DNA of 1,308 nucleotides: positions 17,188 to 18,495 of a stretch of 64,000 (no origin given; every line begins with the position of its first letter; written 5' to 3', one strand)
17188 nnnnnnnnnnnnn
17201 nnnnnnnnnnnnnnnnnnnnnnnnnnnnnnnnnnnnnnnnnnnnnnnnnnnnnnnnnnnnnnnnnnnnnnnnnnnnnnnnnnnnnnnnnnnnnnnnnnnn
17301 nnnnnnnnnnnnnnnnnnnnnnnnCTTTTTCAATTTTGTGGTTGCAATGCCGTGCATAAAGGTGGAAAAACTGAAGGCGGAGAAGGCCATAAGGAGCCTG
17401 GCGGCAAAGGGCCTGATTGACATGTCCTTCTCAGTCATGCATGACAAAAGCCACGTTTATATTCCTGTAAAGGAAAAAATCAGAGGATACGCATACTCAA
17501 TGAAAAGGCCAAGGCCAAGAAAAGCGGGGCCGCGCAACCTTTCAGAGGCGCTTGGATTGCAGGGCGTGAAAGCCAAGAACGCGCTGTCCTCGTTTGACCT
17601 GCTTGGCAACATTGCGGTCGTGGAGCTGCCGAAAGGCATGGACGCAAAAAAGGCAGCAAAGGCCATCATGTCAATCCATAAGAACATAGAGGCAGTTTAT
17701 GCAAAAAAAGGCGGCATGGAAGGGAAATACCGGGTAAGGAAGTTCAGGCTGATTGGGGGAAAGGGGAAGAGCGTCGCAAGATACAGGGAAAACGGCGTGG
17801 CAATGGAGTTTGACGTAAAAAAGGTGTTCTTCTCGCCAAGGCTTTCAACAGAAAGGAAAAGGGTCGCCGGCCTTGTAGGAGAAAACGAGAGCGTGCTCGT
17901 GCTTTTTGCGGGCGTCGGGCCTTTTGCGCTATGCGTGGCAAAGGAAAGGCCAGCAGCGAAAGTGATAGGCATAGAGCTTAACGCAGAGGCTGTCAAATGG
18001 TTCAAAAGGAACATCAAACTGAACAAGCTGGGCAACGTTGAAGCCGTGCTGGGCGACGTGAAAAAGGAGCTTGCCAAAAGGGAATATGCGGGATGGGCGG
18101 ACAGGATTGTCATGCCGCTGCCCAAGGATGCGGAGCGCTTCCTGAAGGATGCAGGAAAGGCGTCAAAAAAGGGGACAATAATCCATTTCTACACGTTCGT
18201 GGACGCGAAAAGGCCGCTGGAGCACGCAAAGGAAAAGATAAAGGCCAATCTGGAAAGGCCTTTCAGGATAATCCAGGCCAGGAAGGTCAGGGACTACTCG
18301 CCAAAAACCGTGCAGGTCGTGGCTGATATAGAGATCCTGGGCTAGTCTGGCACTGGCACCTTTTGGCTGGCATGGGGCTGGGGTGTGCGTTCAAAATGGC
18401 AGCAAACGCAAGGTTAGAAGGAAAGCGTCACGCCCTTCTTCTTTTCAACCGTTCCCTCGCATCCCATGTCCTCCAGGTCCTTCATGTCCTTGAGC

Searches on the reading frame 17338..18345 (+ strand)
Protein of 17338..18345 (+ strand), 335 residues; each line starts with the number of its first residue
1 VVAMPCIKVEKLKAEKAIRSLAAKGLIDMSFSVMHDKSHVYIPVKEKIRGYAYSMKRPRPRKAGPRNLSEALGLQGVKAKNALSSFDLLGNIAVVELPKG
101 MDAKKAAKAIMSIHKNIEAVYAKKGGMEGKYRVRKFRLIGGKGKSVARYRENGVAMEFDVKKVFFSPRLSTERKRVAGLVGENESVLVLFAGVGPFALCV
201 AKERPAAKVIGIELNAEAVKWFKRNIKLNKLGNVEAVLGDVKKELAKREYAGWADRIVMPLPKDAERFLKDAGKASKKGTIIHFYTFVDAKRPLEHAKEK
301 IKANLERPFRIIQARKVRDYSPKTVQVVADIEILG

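Call 95: search_protein_families(library=pfam, proteins=[window:17338-18345:+], max_evalue=0.0001)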
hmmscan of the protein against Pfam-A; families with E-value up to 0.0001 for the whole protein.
window:17338-18345:+ (335 aa): 5 families
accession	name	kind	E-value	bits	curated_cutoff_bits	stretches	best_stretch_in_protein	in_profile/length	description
PF02475.24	TRM5-TYW2_MTfase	-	1.4e-42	145.9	28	1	149-303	3-154/164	TRM5/TYW2 methyltransferase domain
PF18093.7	Trm5_N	-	2e-12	47.1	22.7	1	6-51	1-46/47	tRNA methyltransferase 5 N-terminal domain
PF25133.1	TYW2_N_2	-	1.3e-08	35.3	27.7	1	81-142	16-77/79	TYW2 N-terminal domain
PF13847.12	Methyltransf_31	-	4.7e-07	30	27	1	183-300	4-125/145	Methyltransferase domain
PF05175.20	MTS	-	1.9e-06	28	23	1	184-250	33-99/170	Methyltransferase small domain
